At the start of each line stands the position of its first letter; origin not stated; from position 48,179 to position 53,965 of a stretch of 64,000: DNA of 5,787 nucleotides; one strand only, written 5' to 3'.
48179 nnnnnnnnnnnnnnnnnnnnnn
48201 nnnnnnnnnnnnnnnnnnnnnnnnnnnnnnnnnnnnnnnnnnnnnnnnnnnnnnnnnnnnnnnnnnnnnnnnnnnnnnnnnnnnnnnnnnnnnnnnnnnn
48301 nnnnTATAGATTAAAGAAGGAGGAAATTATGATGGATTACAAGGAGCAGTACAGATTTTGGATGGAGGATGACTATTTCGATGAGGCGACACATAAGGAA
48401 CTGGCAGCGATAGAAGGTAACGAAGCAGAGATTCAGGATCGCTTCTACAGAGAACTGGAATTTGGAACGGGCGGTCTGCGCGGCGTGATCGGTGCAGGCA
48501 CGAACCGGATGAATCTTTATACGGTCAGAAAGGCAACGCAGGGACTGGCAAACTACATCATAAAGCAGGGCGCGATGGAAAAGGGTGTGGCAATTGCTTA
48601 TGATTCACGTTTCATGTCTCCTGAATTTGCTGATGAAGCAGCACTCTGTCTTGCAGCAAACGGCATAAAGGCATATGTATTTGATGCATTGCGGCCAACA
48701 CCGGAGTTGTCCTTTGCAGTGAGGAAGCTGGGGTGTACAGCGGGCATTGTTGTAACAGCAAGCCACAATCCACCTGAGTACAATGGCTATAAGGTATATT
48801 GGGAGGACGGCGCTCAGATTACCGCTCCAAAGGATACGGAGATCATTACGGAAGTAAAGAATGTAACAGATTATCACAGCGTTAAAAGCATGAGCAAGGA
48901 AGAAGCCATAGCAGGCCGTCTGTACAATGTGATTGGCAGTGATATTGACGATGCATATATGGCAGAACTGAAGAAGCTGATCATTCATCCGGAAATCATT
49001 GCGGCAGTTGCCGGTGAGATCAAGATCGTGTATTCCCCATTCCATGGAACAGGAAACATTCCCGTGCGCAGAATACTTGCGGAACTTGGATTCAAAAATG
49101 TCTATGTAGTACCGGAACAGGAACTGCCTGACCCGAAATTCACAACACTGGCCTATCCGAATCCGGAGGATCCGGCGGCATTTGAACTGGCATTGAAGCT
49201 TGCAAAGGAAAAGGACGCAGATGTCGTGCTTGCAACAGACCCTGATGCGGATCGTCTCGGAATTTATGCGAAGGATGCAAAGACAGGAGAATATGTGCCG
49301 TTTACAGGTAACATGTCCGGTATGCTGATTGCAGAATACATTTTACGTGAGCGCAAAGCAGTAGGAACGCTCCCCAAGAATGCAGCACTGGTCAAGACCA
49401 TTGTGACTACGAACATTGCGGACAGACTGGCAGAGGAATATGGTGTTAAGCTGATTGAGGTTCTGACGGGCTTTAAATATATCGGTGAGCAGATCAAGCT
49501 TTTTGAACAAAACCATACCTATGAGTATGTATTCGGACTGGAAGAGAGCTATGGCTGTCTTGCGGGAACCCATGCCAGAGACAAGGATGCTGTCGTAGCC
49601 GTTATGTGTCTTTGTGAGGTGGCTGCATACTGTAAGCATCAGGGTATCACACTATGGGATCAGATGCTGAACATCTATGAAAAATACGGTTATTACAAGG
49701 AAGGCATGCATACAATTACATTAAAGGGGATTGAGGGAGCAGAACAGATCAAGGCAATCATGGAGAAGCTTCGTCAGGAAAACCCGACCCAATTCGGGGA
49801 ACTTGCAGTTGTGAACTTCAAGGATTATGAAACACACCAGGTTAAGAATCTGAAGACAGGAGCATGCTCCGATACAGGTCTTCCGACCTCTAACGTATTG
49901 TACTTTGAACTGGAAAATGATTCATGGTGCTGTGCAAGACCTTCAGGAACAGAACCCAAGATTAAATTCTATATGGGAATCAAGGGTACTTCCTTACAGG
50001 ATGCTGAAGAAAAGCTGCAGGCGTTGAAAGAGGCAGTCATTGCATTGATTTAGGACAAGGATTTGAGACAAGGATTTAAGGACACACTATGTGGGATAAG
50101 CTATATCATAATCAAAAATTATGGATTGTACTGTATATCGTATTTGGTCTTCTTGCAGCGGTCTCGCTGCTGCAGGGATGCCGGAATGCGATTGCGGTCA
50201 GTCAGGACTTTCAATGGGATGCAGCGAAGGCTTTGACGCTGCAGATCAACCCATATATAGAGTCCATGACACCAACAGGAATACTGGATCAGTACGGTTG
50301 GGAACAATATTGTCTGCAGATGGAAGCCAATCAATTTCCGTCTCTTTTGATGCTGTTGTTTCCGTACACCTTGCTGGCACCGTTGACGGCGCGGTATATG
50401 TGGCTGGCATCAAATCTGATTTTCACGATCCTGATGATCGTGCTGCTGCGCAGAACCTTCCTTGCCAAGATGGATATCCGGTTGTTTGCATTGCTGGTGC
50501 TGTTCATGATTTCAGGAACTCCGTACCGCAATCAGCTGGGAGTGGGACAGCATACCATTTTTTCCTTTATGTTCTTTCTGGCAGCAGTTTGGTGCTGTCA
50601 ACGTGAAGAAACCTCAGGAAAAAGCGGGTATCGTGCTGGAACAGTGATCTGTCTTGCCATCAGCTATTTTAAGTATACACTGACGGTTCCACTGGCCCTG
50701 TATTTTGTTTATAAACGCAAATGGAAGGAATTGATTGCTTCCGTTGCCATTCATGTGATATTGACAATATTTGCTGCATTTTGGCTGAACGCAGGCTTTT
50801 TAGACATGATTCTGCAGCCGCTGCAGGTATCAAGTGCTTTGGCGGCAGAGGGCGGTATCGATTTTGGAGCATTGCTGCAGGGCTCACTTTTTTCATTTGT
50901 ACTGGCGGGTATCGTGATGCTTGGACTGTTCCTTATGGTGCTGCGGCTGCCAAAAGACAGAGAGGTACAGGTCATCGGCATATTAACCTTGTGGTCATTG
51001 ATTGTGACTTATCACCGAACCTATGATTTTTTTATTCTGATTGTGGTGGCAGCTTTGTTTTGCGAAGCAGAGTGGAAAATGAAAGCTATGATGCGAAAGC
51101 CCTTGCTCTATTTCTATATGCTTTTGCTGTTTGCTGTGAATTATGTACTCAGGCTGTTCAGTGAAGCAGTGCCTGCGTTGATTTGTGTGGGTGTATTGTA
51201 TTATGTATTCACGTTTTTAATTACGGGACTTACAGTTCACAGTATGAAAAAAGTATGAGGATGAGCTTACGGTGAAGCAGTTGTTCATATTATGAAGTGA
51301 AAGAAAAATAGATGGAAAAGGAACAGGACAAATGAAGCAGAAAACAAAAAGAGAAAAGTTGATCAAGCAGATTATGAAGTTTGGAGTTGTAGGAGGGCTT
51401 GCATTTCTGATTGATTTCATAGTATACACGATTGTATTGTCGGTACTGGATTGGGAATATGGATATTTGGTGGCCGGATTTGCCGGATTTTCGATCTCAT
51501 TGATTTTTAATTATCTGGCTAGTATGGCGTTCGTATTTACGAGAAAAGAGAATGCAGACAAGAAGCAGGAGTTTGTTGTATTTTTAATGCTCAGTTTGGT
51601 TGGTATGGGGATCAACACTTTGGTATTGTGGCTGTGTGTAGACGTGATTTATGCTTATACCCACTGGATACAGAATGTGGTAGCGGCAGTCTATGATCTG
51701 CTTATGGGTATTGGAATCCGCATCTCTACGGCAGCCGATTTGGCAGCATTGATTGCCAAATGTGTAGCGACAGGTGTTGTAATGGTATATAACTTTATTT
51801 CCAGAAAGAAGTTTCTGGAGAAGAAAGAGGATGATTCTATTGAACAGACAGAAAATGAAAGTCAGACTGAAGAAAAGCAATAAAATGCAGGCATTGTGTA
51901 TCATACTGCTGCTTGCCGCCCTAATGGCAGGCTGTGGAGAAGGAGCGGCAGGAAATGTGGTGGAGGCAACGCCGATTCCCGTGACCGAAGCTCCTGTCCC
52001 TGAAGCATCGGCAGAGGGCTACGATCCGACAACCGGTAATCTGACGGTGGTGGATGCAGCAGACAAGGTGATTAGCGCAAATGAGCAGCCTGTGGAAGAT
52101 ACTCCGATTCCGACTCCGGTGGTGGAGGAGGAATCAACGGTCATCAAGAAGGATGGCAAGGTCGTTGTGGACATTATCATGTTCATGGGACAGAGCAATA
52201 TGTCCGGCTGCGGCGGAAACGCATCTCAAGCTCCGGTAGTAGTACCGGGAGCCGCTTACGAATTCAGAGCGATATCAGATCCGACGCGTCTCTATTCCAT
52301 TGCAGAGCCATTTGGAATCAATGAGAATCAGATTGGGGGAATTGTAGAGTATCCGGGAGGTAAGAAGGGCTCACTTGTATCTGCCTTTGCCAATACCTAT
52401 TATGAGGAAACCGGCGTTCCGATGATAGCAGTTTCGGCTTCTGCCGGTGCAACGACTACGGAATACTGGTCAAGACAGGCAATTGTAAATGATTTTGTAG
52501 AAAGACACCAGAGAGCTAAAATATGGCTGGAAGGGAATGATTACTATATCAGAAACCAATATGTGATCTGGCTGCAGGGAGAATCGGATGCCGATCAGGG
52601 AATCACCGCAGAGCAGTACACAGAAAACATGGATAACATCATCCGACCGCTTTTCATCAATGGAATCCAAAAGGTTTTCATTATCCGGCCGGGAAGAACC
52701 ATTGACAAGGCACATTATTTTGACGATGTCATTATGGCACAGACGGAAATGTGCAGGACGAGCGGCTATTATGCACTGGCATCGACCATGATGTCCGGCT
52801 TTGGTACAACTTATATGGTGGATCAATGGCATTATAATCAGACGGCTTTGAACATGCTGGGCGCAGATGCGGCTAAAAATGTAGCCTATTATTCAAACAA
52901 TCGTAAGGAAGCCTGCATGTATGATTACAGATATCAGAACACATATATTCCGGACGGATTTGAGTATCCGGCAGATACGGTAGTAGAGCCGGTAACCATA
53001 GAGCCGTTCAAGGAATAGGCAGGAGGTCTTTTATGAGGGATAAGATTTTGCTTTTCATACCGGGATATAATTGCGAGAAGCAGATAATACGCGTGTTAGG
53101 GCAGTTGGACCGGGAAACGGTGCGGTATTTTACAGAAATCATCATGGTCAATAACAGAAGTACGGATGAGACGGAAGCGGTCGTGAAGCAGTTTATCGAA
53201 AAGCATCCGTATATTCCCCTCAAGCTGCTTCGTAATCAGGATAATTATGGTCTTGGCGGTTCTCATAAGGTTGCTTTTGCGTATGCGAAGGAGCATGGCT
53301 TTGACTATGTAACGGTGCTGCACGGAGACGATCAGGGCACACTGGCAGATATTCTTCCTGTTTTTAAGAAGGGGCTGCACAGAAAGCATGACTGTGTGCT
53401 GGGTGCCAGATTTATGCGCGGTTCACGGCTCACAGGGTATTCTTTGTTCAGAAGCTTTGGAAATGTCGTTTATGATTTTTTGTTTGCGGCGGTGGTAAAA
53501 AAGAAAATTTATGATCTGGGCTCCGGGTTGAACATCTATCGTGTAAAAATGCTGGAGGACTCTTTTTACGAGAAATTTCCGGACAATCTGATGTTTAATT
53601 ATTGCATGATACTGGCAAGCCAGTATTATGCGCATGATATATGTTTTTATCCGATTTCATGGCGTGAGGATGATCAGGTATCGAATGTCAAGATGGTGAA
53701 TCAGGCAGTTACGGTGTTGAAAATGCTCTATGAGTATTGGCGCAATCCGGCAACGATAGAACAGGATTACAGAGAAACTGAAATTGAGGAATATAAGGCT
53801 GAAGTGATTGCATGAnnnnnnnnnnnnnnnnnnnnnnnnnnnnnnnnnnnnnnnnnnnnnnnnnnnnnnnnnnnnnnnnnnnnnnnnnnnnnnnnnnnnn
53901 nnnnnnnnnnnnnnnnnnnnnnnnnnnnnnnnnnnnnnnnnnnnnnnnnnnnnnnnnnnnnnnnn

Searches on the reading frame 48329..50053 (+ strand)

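Call 58: search_protein_families(library=pfam, proteins=[window:48329-50053:+], max_evalue=0.001)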
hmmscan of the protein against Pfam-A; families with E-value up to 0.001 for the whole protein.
window:48329-50053:+ (574 aa): 3 families
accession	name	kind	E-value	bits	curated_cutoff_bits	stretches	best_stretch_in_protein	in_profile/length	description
PF02878.22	PGM_PMM_I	-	1e-44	152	22.5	1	44-181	3-136/138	Phosphoglucomutase/phosphomannomutase, alpha/beta/alpha domain I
PF02879.22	PGM_PMM_II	-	9.8e-24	84.3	29.3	1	209-314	2-100/103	Phosphoglucomutase/phosphomannomutase, alpha/beta/alpha domain II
PF02880.22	PGM_PMM_III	-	3.9e-21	75.8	20.7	1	327-453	2-115/115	Phosphoglucomutase/phosphomannomutase, alpha/beta/alpha domain III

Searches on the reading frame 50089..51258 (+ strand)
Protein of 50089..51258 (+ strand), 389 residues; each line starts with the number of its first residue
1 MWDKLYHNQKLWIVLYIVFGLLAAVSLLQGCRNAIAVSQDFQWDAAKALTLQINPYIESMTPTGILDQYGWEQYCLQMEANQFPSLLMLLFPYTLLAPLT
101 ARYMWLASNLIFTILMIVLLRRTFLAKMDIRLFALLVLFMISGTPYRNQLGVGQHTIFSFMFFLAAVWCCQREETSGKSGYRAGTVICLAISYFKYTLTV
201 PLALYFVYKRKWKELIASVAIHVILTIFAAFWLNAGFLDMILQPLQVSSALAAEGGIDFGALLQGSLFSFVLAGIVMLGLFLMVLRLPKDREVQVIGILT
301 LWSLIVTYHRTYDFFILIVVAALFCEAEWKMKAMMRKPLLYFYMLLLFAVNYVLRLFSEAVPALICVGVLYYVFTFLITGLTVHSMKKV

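Call 58: search_protein_families(library=pfam, proteins=[window:50089-51258:+], max_evalue=0.001)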
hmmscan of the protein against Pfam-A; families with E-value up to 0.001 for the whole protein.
window:50089-51258:+ (389 aa): 1 family
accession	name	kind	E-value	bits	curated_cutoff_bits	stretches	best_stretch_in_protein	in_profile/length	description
PF09594.16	GT87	-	9.9e-09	35.7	25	1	84-296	5-223/237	Glycosyltransferase family 87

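Call 78: search_protein_families(library=ncbifam, proteins=[window:50089-51258:+], max_evalue=0.00001)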
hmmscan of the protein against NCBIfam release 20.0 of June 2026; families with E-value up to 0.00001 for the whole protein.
window:50089-51258:+ (389 aa): 0 families

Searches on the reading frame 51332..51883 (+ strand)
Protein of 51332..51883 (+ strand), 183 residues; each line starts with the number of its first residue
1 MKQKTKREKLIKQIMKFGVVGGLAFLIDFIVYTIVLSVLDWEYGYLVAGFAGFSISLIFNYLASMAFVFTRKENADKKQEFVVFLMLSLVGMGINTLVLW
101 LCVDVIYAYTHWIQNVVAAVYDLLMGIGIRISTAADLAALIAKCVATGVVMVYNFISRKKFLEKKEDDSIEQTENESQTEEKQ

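Call 58: search_protein_families(library=pfam, proteins=[window:51332-51883:+], max_evalue=0.001)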
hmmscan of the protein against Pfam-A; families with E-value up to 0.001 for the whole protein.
window:51332-51883:+ (183 aa): 2 families
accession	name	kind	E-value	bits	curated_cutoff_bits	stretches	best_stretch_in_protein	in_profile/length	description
PF04138.20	GtrA_DPMS_TM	-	3.4e-19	69.6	26.1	1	16-161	1-115/117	GtrA/DPMS, transmembrane domain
PF11667.14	DUF3267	-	0.00066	20.4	27.1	1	55-127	25-98/108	Putative zincin peptidase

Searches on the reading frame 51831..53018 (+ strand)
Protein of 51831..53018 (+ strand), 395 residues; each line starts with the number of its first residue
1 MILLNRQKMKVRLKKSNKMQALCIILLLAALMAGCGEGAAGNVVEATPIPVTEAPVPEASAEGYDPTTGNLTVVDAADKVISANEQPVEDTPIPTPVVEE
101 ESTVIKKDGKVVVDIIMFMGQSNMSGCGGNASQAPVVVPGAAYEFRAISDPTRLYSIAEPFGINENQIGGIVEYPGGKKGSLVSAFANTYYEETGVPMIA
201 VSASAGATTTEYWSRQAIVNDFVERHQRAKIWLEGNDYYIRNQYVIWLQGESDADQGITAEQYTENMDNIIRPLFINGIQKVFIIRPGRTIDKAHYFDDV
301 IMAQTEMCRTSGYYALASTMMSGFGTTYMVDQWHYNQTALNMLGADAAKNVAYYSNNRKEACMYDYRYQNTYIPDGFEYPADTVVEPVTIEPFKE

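Call 58: search_protein_families(library=pfam, proteins=[window:51831-53018:+], max_evalue=0.001)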
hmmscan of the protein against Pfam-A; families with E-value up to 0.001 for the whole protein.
window:51831-53018:+ (395 aa): 1 family
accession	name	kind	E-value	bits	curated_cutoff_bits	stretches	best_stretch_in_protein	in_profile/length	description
PF03629.24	SASA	-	3.2e-16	60.1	24.8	1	113-351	2-224/226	Carbohydrate esterase, sialic acid-specific acetylesterase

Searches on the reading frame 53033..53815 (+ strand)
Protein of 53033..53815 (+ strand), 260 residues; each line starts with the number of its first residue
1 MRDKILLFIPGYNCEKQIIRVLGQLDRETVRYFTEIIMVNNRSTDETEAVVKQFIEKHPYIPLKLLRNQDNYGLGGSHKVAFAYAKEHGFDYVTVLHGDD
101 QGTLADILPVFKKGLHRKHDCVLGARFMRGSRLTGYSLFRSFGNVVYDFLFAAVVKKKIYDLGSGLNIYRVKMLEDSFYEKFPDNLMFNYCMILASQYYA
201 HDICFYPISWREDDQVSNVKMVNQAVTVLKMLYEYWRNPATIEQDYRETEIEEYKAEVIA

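Call 58: search_protein_families(library=pfam, proteins=[window:53033-53815:+], max_evalue=0.001)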
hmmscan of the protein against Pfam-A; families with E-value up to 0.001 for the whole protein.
window:53033-53815:+ (260 aa): 2 families
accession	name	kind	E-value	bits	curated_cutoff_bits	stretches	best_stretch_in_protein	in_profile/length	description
PF00535.33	Glycos_transf_2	-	3.1e-16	60.2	23.3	1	8-177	3-167/168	Glycosyl transferase family 2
PF13641.12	Glyco_tranf_2_3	-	9.5e-06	26.2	27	1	5-128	3-125/230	Glycosyltransferase like family 2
